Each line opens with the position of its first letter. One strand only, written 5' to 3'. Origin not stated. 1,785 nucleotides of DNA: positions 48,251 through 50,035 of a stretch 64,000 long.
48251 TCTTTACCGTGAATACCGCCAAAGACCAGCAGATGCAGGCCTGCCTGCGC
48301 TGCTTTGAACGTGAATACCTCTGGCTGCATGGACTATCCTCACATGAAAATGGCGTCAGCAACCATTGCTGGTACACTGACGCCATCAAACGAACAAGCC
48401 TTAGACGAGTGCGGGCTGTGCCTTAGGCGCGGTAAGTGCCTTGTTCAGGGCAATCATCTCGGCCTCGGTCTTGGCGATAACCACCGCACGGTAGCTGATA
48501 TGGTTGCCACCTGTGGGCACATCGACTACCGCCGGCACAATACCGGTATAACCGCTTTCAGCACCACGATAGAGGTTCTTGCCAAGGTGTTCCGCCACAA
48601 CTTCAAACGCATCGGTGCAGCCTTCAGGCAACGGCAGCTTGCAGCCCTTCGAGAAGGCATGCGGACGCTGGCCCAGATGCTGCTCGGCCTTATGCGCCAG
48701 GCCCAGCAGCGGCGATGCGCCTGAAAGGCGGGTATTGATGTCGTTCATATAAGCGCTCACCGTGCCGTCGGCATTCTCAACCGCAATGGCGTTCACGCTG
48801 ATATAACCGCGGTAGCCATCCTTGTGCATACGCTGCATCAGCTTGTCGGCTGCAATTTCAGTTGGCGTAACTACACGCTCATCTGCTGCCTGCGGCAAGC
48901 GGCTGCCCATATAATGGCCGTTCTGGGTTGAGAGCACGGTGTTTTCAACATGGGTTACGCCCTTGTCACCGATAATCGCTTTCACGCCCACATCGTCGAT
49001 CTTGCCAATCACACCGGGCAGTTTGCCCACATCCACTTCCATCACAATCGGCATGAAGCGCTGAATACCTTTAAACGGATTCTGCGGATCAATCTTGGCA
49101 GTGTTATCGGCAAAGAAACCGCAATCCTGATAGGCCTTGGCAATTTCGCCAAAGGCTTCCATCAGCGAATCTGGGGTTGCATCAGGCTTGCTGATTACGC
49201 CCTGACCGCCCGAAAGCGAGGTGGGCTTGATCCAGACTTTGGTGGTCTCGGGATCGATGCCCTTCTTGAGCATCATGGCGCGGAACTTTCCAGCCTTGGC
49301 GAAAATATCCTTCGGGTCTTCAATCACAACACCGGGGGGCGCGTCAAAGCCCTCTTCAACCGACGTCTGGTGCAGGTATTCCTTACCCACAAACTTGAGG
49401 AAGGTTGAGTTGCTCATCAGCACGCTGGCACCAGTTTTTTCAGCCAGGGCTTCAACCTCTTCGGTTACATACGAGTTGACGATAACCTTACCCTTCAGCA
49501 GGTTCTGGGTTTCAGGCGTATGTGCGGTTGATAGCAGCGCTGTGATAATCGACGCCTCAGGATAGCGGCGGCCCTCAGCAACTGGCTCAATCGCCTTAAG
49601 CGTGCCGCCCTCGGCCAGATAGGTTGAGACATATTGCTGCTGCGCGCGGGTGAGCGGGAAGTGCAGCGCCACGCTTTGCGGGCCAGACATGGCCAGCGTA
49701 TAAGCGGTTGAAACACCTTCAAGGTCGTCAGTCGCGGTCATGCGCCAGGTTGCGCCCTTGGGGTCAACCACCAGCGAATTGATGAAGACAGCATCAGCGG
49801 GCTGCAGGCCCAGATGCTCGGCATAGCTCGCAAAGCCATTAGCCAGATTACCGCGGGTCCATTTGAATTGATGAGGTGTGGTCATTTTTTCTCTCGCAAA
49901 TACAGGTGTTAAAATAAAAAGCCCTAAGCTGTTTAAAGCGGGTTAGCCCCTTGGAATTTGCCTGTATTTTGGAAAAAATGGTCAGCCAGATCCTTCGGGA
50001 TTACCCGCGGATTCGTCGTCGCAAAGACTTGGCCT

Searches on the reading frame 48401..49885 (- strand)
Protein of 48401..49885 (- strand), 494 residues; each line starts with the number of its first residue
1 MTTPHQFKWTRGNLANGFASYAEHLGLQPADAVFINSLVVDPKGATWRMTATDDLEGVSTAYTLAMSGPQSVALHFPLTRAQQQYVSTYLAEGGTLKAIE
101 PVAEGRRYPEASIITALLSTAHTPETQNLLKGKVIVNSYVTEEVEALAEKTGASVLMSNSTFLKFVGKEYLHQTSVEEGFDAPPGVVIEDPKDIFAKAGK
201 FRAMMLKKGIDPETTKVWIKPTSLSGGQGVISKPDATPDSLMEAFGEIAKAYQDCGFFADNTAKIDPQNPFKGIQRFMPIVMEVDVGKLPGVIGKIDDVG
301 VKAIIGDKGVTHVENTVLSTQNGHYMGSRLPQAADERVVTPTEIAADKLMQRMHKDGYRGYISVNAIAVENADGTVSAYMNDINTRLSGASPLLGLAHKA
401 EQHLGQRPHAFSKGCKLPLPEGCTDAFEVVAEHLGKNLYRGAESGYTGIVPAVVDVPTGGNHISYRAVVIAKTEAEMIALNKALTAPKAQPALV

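Call 21: find_related_loci(query=window:48401-49882:-, collection=genome_contigs, flank=10000)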
Query window:48401-49882:- (493 aa) in genome_contigs; peptide patterns used: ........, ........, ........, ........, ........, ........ (x = any residue, [..] = any of these).
71 stretches matched a pattern, but none encodes a relative of the query by tblastn (E <= 1e-3).

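Call 99: search_protein_families(library=ncbifam, proteins=[window:48401-49885:-], max_evalue=0.00001)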
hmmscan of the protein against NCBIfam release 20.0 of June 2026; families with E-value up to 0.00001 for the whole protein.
window:48401-49885:- (494 aa): 0 families
